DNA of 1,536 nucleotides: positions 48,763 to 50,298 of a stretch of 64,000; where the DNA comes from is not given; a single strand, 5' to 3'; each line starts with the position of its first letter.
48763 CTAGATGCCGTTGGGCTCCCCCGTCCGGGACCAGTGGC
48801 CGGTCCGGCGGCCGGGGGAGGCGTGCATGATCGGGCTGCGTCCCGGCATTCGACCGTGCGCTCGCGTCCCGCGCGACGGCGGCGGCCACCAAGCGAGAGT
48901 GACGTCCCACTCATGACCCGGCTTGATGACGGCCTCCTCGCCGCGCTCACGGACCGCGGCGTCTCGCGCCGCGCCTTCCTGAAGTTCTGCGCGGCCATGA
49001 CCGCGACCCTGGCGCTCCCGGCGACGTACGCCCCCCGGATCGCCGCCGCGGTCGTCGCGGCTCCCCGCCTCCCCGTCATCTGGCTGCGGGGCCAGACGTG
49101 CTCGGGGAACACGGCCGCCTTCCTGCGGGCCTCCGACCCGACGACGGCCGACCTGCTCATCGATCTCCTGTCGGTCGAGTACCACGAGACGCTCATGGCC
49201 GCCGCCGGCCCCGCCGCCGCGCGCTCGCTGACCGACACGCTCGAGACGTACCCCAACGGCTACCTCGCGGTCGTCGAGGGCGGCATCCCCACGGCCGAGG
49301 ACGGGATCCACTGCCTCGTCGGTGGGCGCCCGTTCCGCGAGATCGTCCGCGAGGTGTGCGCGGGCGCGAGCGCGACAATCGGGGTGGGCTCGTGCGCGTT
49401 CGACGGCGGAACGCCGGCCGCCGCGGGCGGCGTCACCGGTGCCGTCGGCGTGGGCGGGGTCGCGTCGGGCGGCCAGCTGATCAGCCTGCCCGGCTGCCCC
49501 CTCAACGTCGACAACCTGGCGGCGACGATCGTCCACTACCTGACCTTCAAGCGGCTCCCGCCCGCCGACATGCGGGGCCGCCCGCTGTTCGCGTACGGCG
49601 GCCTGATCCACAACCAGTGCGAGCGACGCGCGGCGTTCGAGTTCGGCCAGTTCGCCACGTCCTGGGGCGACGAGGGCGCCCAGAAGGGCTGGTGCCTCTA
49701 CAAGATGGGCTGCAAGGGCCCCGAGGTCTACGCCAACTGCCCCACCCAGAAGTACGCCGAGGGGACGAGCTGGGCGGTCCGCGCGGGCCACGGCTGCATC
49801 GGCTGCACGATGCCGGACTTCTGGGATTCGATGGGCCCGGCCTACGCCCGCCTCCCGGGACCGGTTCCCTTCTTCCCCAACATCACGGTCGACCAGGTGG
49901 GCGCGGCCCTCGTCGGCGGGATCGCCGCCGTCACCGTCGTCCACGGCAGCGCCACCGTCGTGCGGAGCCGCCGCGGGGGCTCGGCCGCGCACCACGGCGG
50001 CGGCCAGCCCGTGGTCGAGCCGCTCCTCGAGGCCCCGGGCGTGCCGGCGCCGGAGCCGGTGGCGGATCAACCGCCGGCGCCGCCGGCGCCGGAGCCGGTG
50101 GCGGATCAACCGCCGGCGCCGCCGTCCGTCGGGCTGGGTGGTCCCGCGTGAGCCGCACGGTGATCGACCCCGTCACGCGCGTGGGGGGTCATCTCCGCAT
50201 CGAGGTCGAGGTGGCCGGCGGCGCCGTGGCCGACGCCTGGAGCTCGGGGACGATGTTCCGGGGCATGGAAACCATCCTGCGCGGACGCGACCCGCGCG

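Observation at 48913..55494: Uptake-type [NiFe] hydrogenase operon translationally chained to a membrane-anchored heptahaem cytochrome c and followed by ccsA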

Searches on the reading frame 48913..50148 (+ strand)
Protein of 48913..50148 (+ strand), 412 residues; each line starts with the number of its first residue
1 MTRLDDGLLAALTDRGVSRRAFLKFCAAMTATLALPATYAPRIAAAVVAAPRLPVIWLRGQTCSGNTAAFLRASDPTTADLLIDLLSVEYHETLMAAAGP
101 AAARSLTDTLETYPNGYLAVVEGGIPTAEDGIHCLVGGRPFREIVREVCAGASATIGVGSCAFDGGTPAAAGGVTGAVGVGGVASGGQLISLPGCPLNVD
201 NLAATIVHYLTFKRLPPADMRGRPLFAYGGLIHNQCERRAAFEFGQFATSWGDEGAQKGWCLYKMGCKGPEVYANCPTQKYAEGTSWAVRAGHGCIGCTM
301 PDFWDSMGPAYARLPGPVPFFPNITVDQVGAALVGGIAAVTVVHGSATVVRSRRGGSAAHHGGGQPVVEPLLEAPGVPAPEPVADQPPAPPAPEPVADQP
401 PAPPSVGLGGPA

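Call 4: search_protein_families(library=pfam, proteins=[window:48913-50148:+], max_evalue=0.01)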
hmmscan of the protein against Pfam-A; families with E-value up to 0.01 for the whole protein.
window:48913-50148:+ (412 aa): 2 families
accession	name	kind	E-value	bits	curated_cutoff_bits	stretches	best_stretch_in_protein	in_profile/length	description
PF14720.11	NiFe_hyd_SSU_C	-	1.3e-30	106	27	1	228-310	1-79/80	NiFe/NiFeSe hydrogenase small subunit C-terminal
PF01058.29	Oxidored_q6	-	6.2e-21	74.9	27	1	63-208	1-127/128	NADH ubiquinone oxidoreductase, 20 Kd subunit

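Call 5: search_protein_families(library=ncbifam, proteins=[window:48913-50148:+], max_evalue=0.01)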
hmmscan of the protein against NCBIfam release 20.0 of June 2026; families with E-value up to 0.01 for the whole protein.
window:48913-50148:+ (412 aa): 4 families
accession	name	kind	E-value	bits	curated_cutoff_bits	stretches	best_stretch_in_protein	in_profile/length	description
TIGR00391.1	hydA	subfamily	1.8e-113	379.4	179.5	1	7-356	5-359/365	hydrogenase small subunit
NF007779.0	PRK10468.1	equivalog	3.9e-91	305.8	659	1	12-299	8-296/372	hydrogenase 2 small subunit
NF045520.1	H2_NiFeSe_small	exception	2.4e-61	207.8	470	1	17-312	2-313/314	NiFeSe hydrogenase small subunit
TIGR01409.1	TAT_signal_seq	domain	0.00048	20.4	16.7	1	17-46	1-29/29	twin-arginine translocation signal domain-containing protein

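Call 16: search_solved_structures(query=window:48913-50148:+, max_evalue=1e-20, show_alignments=3)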
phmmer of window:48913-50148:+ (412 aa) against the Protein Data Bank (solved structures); distinct sequences matched with E-value up to 1e-20: 43.
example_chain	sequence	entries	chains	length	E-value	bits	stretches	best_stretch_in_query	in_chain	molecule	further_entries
1h2a_S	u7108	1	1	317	4.4e-83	282.7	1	6-311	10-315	HYDROGENASE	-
6g94_S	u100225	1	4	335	1.8e-80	274.1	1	50-355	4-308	Hydrogenase-1 small chain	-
8pou_S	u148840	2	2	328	1e-79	271.6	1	50-352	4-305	Uptake hydrogenase small subunit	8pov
4gd3_S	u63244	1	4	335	2.4e-79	270.4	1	50-355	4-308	Hydrogenase-1 small chain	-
6fpi_S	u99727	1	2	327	2.7e-79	270.2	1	50-355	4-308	Hydrogenase-1 small chain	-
3uqy_S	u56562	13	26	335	3e-79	270.1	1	50-355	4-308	Hydrogenase-1 small chain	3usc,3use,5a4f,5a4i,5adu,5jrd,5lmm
6rp2_S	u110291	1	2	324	1.5e-78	267.7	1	51-355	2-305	Hydrogenase-1 small chain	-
8poy_S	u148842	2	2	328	1.7e-78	267.5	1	50-352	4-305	Uptake hydrogenase small subunit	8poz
8pow_S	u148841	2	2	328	1.7e-78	267.5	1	50-352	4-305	Uptake hydrogenase small subunit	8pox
7odg_S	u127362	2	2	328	2.2e-77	263.9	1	50-352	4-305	Uptake hydrogenase small subunit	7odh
3rgw_S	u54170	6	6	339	2.9e-77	263.5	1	50-352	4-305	Membrane-bound hydrogenase (NIFE) small subunit HOXK | Uptake hydrogenase small subunit | Uptake hydrogenase small subunit hoxK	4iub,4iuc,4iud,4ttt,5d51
5mdj_S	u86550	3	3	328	2.9e-77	263.5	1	50-352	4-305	Uptake hydrogenase small subunit; HOXK | Uptake hydrogenase small subunit;HOXK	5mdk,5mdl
5xvb_S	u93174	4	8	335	2.6e-76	260.4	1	45-336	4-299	[NiFe]-hydrogenase 2 small subunit | Hydrogenase-2 small chain | NiFe hydrogenase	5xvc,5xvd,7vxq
4c3o_B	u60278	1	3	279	3.3e-76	260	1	50-316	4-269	HYDROGENASE-1 SMALL SUBUNIT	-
6ehq_S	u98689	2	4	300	3.8e-75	256.5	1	44-300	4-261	Hydrogenase-2 small chain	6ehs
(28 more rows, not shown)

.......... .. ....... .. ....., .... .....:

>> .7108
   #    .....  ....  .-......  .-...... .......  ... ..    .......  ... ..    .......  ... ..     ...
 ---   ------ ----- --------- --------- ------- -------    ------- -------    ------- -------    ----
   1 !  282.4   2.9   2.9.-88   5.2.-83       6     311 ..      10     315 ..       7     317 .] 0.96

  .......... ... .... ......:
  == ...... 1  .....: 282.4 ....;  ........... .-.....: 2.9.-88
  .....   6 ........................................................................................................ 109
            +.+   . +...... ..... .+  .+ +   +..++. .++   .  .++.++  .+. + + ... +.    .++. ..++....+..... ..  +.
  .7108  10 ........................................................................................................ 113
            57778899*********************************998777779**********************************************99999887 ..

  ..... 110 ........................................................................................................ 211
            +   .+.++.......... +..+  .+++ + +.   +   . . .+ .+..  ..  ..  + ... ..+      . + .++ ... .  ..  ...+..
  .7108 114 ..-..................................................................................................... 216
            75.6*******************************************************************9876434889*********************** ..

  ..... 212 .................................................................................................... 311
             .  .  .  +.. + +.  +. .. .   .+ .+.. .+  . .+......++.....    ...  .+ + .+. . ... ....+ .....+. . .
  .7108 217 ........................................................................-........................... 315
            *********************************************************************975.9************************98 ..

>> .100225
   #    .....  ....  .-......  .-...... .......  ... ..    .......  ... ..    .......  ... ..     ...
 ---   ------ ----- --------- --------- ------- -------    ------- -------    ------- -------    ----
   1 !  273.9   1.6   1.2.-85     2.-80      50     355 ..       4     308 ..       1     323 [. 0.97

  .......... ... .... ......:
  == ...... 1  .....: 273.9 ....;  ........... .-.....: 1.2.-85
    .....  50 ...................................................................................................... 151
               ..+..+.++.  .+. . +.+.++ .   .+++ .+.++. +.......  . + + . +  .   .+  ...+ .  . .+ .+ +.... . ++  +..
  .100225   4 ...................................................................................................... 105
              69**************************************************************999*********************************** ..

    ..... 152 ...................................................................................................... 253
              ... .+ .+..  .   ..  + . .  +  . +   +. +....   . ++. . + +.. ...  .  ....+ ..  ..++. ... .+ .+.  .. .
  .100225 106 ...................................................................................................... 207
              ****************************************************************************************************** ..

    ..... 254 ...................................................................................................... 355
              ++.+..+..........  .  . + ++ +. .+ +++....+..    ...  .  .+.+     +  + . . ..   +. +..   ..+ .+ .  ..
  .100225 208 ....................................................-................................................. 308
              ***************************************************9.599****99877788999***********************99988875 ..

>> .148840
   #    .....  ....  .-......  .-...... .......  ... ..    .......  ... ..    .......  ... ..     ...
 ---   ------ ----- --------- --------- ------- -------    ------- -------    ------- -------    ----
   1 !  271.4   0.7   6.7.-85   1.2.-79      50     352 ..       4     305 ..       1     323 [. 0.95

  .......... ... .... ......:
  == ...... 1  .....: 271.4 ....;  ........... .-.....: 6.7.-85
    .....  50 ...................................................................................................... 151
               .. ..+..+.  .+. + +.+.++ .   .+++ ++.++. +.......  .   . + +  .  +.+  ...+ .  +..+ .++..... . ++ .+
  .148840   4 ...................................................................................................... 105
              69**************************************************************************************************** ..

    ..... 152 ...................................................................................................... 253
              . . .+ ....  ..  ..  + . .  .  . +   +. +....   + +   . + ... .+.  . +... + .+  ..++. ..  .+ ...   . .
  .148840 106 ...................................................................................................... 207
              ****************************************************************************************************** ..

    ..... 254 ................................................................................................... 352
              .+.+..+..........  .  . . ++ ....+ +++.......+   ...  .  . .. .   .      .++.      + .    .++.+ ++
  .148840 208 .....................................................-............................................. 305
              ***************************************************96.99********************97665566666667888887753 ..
